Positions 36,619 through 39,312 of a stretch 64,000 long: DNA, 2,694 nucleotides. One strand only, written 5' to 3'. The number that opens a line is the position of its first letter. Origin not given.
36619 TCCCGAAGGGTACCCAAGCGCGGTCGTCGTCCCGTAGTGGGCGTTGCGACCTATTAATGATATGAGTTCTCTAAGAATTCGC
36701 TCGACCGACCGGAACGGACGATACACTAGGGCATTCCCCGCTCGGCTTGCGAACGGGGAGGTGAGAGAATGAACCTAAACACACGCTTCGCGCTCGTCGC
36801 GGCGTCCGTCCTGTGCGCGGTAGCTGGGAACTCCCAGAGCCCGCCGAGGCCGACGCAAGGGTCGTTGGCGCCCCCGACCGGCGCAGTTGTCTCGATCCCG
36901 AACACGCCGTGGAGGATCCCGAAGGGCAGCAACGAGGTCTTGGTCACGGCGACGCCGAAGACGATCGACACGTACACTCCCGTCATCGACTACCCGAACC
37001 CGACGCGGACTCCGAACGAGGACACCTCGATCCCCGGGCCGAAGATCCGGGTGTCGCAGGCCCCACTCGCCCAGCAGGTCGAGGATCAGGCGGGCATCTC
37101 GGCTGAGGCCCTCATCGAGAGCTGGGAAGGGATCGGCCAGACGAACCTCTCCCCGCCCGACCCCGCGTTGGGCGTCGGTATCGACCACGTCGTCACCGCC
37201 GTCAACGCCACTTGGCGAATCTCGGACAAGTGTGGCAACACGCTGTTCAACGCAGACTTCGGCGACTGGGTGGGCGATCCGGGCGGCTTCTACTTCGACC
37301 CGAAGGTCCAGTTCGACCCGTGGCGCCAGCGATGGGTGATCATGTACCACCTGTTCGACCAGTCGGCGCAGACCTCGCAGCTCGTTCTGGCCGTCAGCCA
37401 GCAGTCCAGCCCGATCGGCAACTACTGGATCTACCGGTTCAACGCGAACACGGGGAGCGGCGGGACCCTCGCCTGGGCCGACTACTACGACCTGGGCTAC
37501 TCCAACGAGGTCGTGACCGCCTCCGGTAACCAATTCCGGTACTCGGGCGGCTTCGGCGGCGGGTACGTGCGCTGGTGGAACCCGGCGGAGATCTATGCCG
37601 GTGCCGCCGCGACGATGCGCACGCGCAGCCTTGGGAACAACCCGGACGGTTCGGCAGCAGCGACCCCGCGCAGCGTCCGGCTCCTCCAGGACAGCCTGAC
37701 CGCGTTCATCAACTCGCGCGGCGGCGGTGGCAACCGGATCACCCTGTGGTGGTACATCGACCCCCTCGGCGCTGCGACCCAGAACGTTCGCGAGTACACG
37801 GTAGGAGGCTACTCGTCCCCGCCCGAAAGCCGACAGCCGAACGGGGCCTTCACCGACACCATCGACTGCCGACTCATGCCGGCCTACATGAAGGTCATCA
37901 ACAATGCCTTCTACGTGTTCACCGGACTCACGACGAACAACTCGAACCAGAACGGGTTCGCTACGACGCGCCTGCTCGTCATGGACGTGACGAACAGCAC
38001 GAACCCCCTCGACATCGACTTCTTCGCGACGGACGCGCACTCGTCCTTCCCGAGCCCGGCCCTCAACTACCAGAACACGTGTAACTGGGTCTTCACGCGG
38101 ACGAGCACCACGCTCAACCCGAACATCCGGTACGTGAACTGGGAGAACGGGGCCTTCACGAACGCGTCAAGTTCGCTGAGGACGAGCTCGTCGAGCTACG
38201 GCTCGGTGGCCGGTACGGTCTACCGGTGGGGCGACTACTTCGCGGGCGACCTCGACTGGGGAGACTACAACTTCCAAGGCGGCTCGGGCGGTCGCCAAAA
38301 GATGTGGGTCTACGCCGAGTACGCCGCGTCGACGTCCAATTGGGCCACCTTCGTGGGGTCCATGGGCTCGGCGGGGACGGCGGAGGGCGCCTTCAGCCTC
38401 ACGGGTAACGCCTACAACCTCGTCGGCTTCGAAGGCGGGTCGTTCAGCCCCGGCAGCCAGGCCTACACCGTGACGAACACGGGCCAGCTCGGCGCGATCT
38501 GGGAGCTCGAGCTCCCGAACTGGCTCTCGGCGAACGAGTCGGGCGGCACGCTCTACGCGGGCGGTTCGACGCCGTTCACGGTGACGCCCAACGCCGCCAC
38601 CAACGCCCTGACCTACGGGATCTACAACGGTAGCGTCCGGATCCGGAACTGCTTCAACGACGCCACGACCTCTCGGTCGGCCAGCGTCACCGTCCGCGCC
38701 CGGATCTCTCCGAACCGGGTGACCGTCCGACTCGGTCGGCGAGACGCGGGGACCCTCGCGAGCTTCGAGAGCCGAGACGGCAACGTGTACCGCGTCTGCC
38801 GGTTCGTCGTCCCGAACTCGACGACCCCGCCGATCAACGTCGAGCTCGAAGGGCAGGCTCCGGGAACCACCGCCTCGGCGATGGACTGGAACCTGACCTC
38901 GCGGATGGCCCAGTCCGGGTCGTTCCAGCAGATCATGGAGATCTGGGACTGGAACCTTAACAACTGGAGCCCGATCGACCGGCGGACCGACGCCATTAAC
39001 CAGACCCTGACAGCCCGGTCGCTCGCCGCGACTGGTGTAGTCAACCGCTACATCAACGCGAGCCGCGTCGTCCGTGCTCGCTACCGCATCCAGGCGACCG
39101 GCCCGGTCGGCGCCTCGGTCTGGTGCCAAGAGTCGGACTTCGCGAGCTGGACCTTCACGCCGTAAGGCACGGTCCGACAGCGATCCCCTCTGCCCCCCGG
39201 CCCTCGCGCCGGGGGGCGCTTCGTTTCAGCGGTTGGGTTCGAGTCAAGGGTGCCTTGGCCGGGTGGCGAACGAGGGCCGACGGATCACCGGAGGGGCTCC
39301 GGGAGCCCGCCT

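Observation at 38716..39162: Unrecognised ~150-aa C-terminal domain shared by four otherwise unrelated secreted proteins in this window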

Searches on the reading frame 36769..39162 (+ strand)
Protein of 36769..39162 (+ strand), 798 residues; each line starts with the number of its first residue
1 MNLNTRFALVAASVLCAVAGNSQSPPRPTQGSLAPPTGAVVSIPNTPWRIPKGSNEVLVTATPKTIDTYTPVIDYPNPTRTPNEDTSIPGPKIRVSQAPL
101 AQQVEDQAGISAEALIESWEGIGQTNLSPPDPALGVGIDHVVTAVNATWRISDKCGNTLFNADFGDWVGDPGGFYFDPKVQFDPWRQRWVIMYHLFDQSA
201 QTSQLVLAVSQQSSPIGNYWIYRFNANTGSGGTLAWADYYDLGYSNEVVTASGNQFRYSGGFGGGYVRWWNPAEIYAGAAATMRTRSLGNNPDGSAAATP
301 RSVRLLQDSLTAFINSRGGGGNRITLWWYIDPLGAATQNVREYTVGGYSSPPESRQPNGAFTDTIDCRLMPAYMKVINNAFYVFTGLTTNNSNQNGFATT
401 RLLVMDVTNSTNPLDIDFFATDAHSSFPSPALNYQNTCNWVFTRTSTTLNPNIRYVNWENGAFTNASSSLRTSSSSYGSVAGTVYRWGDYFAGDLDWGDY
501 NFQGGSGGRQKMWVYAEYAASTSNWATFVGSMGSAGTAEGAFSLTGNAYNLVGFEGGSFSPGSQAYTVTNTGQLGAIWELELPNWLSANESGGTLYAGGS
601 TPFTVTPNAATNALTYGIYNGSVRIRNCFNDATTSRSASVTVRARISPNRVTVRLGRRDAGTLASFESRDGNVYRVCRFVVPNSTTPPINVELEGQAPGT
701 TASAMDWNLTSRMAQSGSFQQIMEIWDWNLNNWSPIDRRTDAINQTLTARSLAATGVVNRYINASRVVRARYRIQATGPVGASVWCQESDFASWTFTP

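Call 7: search_protein_families(library=pfam, proteins=[window:36769-39162:+], max_evalue=1)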
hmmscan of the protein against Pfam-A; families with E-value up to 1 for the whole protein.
window:36769-39162:+ (798 aa): 1 family
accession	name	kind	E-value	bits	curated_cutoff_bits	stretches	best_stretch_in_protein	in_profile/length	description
PF14741.12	GH114_assoc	-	0.059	14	22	1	707-776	50-117/126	N-terminal glycosyl-hydrolase-114-associated domain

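Call 8: search_protein_families(library=ncbifam, proteins=[window:36769-39162:+], max_evalue=1)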
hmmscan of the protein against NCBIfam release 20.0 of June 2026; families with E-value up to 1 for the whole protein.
window:36769-39162:+ (798 aa): 0 families

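Call 40: find_encoding_contigs(protein=window:36769-39162:+, flank=10000, max_places=3)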
Protein window:36769-39162:+ (798 aa): no gene with exactly this product is on record in the collection.

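Call 75: predict_structure(alignment_id=A8)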
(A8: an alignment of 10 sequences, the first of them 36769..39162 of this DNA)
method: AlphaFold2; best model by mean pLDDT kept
length: 798 residues; sequences in the alignment: 10
mean_pLDDT: 75.3   pTM: 0.69
mean pLDDT of the five models: 75.3, 73.9, 68.2, 67.5, 66.3
residues with pLDDT >= 90: 200; 70-90: 398; 50-70: 82; < 50: 118
segments of 3 or more residues with pLDDT < 50: 1-100, 109-112, 363-365, 477-486
pLDDT, mean of each block of 10 residues (from residue 1): 33 31 28 26 25 32 28 25 24 31 53 70 66 87 89 85 77 82 87 86 87 82 82 83 87 84 81 76 78 78 81 77 82 81 76 55 58 85 85 74 86 80 80 82 76 77 70 58 49 83 69 78 70 73 91 90 93 86 93 86 93 92 90 93 93 89 85 88 79 93 94 91 95 94 92 92 94 90 89 94
secondary structure, 60 per line:
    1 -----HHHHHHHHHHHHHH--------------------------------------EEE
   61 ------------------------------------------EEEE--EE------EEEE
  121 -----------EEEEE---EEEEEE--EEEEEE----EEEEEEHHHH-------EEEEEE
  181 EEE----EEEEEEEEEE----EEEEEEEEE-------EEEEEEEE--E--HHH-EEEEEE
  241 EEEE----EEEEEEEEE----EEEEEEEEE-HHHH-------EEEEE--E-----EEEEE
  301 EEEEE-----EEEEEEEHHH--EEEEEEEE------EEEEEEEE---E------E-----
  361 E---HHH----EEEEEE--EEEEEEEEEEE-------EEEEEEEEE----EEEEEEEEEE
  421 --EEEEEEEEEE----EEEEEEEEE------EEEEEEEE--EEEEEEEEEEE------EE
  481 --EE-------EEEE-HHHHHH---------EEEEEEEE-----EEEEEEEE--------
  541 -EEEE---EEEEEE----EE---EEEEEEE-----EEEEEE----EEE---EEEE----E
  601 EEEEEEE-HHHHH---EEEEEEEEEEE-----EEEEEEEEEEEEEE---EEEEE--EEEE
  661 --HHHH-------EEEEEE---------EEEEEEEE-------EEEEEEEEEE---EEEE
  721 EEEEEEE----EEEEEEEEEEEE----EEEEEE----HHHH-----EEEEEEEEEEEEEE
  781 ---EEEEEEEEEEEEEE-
elements in order (helices of 4 or more, strands of 3 or more residues): H6-19 E58-60 E103-106 E117-120 E132-136 E140-145 E148-153 E158-163 H164-167 E175-183 E188-197 E202-210 E218-225 E235-244 E249-257 E262-270 H272-275 E283-287 E296-305 E311-317 E323-330 E337-344 E372-377 E380-390 E398-406 E411-420 E423-432 E437-445 E452-459 E462-472 E492-495 H497-502 E512-519 E525-532 E542-545 E549-554 E564-570 E576-581 E586-588 E592-595 E600-607 H609-613 E617-627 E633-646 E650-654 E657-660 H663-666 E674-679 E689-696 E704-713 E717-727 E732-743 E748-753 H758-761 E767-780 E784-797
